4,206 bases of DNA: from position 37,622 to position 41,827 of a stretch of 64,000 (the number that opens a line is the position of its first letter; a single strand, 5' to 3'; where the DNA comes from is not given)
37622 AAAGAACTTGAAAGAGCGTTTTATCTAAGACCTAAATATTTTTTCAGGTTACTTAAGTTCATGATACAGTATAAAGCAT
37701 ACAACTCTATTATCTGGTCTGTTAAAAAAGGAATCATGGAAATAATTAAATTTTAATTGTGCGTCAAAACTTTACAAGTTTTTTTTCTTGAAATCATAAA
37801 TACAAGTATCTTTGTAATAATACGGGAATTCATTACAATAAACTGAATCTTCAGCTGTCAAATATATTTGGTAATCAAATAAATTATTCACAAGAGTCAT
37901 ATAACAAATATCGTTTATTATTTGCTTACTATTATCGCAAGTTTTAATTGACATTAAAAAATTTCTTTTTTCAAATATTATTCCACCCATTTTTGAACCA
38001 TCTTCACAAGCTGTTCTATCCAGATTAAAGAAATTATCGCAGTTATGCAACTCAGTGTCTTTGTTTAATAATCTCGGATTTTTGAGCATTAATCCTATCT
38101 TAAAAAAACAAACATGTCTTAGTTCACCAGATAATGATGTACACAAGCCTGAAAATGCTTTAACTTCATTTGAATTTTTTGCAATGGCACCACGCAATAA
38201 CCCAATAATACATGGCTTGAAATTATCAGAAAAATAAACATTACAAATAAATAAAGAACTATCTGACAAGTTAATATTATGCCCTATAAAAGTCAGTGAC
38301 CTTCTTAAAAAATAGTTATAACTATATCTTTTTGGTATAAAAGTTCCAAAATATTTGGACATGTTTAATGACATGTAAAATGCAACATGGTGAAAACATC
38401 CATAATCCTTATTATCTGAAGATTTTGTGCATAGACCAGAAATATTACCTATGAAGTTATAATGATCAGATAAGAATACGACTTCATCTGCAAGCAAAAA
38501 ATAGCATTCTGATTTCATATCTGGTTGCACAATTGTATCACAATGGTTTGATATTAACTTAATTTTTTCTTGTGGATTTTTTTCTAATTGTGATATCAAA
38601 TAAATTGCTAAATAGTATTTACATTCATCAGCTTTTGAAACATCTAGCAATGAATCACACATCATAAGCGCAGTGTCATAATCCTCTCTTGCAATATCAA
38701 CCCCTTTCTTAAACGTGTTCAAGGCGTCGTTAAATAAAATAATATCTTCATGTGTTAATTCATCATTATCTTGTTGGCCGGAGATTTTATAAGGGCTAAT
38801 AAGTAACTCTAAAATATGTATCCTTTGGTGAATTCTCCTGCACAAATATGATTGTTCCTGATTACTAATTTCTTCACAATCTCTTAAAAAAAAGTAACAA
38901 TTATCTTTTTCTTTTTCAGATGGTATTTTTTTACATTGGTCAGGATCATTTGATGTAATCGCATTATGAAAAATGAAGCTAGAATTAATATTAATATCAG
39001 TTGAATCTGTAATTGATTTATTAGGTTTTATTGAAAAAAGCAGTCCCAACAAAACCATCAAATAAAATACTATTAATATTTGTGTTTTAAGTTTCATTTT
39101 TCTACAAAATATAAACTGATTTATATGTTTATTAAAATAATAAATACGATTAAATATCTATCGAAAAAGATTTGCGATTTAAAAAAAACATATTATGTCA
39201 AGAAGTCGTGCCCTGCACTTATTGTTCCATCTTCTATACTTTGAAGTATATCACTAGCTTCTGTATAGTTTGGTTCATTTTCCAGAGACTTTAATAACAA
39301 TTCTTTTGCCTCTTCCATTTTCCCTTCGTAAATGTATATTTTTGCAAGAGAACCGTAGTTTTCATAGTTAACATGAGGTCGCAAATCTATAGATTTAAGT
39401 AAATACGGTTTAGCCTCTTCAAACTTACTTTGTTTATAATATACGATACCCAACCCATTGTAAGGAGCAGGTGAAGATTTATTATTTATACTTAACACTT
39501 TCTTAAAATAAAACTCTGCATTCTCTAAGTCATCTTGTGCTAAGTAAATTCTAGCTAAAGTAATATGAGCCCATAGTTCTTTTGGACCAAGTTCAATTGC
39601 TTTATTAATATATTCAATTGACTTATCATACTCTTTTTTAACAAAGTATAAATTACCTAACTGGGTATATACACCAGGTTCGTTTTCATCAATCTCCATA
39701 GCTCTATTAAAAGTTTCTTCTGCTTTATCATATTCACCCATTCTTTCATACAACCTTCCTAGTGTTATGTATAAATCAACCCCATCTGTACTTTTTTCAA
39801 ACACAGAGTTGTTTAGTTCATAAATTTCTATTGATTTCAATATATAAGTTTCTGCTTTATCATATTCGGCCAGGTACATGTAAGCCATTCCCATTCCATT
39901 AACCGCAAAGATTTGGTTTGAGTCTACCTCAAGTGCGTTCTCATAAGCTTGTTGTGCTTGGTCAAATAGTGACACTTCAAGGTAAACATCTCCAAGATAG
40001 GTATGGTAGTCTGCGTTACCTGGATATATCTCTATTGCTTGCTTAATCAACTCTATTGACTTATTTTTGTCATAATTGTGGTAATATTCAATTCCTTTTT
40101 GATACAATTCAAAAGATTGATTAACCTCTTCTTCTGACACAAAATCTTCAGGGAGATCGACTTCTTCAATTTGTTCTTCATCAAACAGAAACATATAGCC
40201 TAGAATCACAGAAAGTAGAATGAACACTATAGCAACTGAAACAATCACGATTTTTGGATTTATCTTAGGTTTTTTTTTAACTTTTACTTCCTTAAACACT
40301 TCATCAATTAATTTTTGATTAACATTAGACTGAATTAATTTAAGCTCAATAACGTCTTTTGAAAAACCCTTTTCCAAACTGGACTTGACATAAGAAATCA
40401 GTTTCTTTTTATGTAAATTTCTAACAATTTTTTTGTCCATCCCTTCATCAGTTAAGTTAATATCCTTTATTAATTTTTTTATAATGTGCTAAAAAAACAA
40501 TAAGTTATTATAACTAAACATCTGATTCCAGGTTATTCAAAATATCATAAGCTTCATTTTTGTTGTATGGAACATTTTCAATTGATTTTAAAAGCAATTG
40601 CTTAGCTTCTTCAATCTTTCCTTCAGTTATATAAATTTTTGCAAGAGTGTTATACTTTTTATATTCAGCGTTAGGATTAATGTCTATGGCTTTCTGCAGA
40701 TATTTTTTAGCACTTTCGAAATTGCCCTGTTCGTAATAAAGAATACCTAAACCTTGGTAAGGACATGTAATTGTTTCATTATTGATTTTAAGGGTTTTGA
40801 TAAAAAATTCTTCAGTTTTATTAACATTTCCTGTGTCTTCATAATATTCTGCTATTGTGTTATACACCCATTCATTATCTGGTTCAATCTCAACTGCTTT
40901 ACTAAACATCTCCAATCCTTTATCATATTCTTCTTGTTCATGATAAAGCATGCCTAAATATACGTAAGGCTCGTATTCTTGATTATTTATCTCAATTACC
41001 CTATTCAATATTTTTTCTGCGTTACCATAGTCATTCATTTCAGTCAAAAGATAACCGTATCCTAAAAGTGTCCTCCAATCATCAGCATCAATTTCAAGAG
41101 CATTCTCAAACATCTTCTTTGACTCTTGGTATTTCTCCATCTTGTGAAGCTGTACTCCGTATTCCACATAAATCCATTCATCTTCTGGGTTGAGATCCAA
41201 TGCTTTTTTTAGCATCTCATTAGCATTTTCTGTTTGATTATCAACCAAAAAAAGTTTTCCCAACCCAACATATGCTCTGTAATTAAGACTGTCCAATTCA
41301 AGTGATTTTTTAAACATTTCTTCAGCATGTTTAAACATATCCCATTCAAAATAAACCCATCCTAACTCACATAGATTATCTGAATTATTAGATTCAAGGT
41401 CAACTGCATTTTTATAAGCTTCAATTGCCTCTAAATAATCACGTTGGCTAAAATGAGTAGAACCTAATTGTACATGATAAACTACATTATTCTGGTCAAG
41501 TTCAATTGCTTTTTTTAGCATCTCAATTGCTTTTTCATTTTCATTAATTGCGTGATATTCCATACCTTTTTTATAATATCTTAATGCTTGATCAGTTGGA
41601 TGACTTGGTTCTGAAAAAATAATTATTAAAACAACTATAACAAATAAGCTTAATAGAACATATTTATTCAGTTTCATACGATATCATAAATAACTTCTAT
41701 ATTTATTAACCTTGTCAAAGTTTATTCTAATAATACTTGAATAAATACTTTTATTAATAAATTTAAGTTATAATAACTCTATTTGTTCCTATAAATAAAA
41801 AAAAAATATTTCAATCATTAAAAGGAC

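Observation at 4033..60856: Seven membrane-anchored TPR proteins share a conserved C-terminal CPY-x-GLG module with a near-invariant cysteine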

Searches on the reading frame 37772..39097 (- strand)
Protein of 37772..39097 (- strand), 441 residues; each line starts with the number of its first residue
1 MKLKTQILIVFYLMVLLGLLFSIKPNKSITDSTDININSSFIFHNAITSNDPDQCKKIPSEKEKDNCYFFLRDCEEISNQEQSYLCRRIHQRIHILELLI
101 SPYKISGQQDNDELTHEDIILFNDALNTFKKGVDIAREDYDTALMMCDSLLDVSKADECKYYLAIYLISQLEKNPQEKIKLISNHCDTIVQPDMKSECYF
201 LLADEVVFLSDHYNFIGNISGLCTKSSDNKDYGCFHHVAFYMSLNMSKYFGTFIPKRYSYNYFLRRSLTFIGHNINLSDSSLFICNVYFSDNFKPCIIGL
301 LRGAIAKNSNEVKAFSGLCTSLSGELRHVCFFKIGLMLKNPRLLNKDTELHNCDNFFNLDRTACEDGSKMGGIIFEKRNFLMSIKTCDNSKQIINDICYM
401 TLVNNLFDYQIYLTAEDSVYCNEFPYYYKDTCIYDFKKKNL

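Call 7: search_protein_families(library=pfam, proteins=[window:37772-39097:-], max_evalue=0.001)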
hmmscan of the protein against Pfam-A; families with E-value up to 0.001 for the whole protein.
window:37772-39097:- (441 aa): 0 families

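Call 26: search_protein_families(library=pfam, proteins=[window:37772-39097:-], max_evalue=1)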
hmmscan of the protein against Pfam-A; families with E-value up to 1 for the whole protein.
window:37772-39097:- (441 aa): 1 family
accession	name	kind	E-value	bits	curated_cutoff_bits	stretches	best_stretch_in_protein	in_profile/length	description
PF08225.16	Antimicrobial19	-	0.26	11.4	19.4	0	177-185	14-22/23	Pseudin antimicrobial peptide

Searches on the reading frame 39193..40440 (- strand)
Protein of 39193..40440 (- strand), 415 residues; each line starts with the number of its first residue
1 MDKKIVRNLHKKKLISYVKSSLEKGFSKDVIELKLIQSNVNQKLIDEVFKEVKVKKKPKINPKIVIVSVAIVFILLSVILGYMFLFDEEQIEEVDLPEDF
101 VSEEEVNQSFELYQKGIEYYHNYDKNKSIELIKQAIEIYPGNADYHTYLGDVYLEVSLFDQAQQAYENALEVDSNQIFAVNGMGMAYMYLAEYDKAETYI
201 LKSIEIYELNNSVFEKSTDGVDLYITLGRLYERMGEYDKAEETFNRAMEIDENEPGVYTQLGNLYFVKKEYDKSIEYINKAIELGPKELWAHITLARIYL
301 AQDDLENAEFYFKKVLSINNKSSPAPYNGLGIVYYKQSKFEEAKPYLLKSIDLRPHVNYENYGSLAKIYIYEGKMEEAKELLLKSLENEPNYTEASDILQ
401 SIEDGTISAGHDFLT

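Call 5: search_protein_families(library=pfam, proteins=[window:39193-40440:-], max_evalue=0.01)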
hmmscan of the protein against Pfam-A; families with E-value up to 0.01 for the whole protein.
window:39193-40440:- (415 aa): 38 families (the best 25 are shown)
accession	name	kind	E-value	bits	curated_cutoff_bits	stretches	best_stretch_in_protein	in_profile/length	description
PF00515.34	TPR_1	-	7.8e-44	146.2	27.8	5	257-287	3-33/34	Tetratricopeptide repeat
PF07719.23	TPR_2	-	1.1e-43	144.2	27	4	222-253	2-33/34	Tetratricopeptide repeat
PF13181.12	TPR_8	-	2.1e-38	127.6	25.7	5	222-253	2-33/34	Tetratricopeptide repeat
PF13424.12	TPR_12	-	7.9e-34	116.1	30.1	2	181-252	7-76/77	Tetratricopeptide repeat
PF14559.12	TPR_19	-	6.3e-27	94.1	25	5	269-322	5-58/68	Tetratricopeptide repeat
PF13431.12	TPR_17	-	3.1e-26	89.8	24.4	1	132-164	2-34/34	Tetratricopeptide repeat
PF13428.12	TPR_14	-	1.2e-23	81.6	23.5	2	222-264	2-44/44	Tetratricopeptide repeat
PF13176.12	TPR_7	-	3.6e-19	67.6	27.9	1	227-255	5-33/36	Tetratricopeptide repeat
PF13414.12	TPR_11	-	2e-16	59.8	26.8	1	228-266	1-39/42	TPR repeat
PF13374.12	TPR_10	-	2.3e-16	59.7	27.5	0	327-354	5-32/42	Tetratricopeptide repeat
PF13432.12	TPR_16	-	5.2e-15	56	32.7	1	226-287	2-63/65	Tetratricopeptide repeat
PF25063.1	ARM_TT21_C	-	9e-13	49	35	1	291-346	97-151/209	Tetratricopeptide repeat protein 21 C-terminal ARM domain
PF23914.1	TPR_CcmH_CycH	-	1e-11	45.4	42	1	225-324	54-156/158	Cytochrome c-type biogenesis protein H TPR domain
PF12895.13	ANAPC3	-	2.8e-11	44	27.2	2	302-384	2-81/82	Anaphase-promoting complex, cyclosome, subunit 3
PF13174.12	TPR_6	-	9.6e-11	42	26.3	0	227-247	6-26/33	Tetratricopeptide repeat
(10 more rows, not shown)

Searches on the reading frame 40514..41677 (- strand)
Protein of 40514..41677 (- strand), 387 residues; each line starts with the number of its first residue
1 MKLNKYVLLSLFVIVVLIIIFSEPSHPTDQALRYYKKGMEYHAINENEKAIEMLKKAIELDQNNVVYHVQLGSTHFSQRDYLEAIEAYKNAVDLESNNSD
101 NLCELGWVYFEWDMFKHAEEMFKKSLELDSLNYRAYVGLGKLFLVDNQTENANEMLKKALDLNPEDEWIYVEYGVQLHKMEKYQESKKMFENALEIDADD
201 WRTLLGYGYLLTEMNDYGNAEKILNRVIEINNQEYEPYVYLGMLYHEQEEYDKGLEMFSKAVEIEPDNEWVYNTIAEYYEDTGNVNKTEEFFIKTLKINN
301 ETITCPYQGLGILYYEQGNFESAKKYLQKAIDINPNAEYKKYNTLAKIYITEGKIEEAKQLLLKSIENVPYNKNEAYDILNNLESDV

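Call 5: search_protein_families(library=pfam, proteins=[window:40514-41677:-], max_evalue=0.01)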
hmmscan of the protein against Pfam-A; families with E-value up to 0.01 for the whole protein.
window:40514-41677:- (387 aa): 34 families (the best 25 are shown)
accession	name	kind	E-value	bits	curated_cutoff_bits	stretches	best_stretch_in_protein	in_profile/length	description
PF13181.12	TPR_8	-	1.3e-48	159.4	25.7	5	307-336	4-33/34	Tetratricopeptide repeat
PF00515.34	TPR_1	-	2.6e-47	157.2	27.8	5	307-336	4-33/34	Tetratricopeptide repeat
PF07719.23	TPR_2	-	4.9e-42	139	27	4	307-336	4-33/34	Tetratricopeptide repeat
PF13424.12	TPR_12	-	1.4e-39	134.6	30.1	3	270-333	4-74/77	Tetratricopeptide repeat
PF14559.12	TPR_19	-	6.3e-35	119.8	25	4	179-234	3-58/68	Tetratricopeptide repeat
PF13431.12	TPR_17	-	7.4e-31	104.3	24.4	2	156-186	2-32/34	Tetratricopeptide repeat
PF13414.12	TPR_11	-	1.2e-29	102.1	26.8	4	39-78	2-41/42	TPR repeat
PF13428.12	TPR_14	-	4.9e-28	95.2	23.5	0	238-274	4-40/44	Tetratricopeptide repeat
PF23914.1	TPR_CcmH_CycH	-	1.1e-21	77.7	42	5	125-229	42-149/158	Cytochrome c-type biogenesis protein H TPR domain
PF13374.12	TPR_10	-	1.3e-19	70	27.5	1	309-333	7-31/42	Tetratricopeptide repeat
PF13432.12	TPR_16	-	2.5e-18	66.6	32.7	0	35-94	1-60/65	Tetratricopeptide repeat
PF13174.12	TPR_6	-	8.5e-17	61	26.3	1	310-336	6-32/33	Tetratricopeptide repeat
PF25063.1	ARM_TT21_C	-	1.7e-14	54.6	35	2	133-198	95-160/209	Tetratricopeptide repeat protein 21 C-terminal ARM domain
PF17874.7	TPR_MalT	-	2.1e-14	54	45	2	303-364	121-186/336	MalT-like TPR region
PF12895.13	ANAPC3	-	1.4e-13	51.4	27.2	1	48-123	6-80/82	Anaphase-promoting complex, cyclosome, subunit 3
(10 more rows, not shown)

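Call 13: find_encoding_contigs(protein=window:40514-41677:-, flank=10000, max_places=6)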
Protein window:40514-41677:- (387 aa): 24 contigs read that carry it; 5 places shown.
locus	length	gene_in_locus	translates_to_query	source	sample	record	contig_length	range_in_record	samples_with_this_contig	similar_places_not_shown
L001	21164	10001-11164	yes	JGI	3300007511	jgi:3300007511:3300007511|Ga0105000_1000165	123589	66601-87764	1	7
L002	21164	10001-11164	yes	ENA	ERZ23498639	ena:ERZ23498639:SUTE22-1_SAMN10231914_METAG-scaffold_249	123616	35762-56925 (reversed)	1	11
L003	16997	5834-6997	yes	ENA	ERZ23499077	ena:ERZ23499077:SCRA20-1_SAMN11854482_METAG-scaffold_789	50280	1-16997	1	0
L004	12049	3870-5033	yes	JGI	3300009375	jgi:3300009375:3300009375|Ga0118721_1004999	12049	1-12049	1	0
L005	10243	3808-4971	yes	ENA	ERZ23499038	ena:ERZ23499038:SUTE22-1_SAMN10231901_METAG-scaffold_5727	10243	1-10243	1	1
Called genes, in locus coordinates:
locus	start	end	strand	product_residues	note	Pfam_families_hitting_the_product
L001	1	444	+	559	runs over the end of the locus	-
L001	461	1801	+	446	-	PF02310:B12-binding, PF04055:Radical_SAM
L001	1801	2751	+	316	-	PF00535:Glycos_transf_2, PF13641:Glyco_tranf_2_3, PF13632:Glyco_trans_2_3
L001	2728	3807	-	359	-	PF04055:Radical_SAM, PF13186:SPASM (weak)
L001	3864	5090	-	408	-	-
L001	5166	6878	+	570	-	-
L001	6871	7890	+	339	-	PF07719:TPR_2 (faint), PF13176:TPR_7 (faint), PF00515:TPR_1 (faint), PF13181:TPR_8 (faint), PF21033:RMD1-3 (faint), PF13428:TPR_14 (faint), PF14559:TPR_19 (faint), PF13424:TPR_12 (weak), +1 more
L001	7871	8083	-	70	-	-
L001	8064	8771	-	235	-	PF06508:QueC (weak)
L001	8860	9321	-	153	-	PF13186:SPASM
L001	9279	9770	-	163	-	PF04055:Radical_SAM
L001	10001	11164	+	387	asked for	-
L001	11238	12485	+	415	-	PF25062:ARM_TT21_N (weak), PF13424:TPR_12, PF00515:TPR_1 (weak), PF07719:TPR_2 (weak), PF13181:TPR_8 (weak), PF13428:TPR_14 (weak), PF23914:TPR_CcmH_CycH (weak), PF13424:TPR_12, +19 more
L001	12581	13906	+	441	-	-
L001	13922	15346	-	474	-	PF02310:B12-binding, PF04055:Radical_SAM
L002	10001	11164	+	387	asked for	-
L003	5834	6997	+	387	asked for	-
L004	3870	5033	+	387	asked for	-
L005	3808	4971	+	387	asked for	-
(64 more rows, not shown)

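Call 27: search_protein_families(library=ncbifam, proteins=[window:40514-41677:-], max_evalue=0.01)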
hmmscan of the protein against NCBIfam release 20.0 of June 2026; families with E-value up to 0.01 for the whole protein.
window:40514-41677:- (387 aa): 41 families (the best 25 are shown)
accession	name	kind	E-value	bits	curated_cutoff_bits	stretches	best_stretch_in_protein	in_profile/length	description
NF040959.1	MamA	equivalog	6.1e-41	140.1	200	3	136-299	40-203/204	magnetosome protein MamA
TIGR02521.1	type_IV_pilW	equivalog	6.4e-40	137.1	154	4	104-235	36-169/234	type IV pilus biogenesis/stability protein PilW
TIGR02917.1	PEP_TPR_lipo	equivalog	4e-37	127.6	312.2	2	38-304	370-636/899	XrtA/PEP-CTERM system TPR-repeat protein PrsT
TIGR02552.1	LcrH_SycD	equivalog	1.9e-22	79.5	104.8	3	206-301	23-118/136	SycD/LcrH family type III secretion system chaperone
TIGR00990.1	3a0801s09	subfamily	2.1e-21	76.2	757.25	3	117-274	349-506/615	mitochondrial import receptor subunit TOM70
NF047371.1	FlcA_CTERM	equivalog_domain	5.7e-21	74.6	300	3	146-245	135-235/646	periplasmic flagellar collar protein FlcA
TIGR00540.1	TPR_hemY_coli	hypoth_equivalog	2.2e-20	72.8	142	4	166-292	260-382/385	heme biosynthesis-associated TPR protein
NF033920.0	C39_PA2778_fam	equivalog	3.5e-20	72.5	150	3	22-128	147-253/255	PA2778 family cysteine peptidase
NF008757.0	PRK11788.1-5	equivalog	8.6e-18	64.6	363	2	29-296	33-309/388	lipopolysaccharide assembly protein LapB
NF008391.2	PRK11189.1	equivalog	4.3e-17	62.5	250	3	106-229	72-194/297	lipoprotein NlpI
NF008756.0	PRK11788.1-4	equivalog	2.5e-15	56.4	474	3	169-299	182-312/389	lipopolysaccharide assembly protein LapB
NF033758.1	gliding_GltE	equivalog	4.6e-15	55.5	225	2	120-270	175-325/411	adventurous gliding motility TPR repeat lipoprotein GltE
NF047558.1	TPR_END_plus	domain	1.4e-14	53.8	32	2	310-336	5-31/56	TPR end-of-group domain-containing protein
TIGR04510.1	mod_pep_cyc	subfamily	1.5e-13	50.2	400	1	175-375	406-604/814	putative peptide modification system cyclase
NF033762.1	social_mot_Tgl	equivalog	4e-13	49.3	225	3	34-192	34-195/252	social motility TPR repeat lipoprotein Tgl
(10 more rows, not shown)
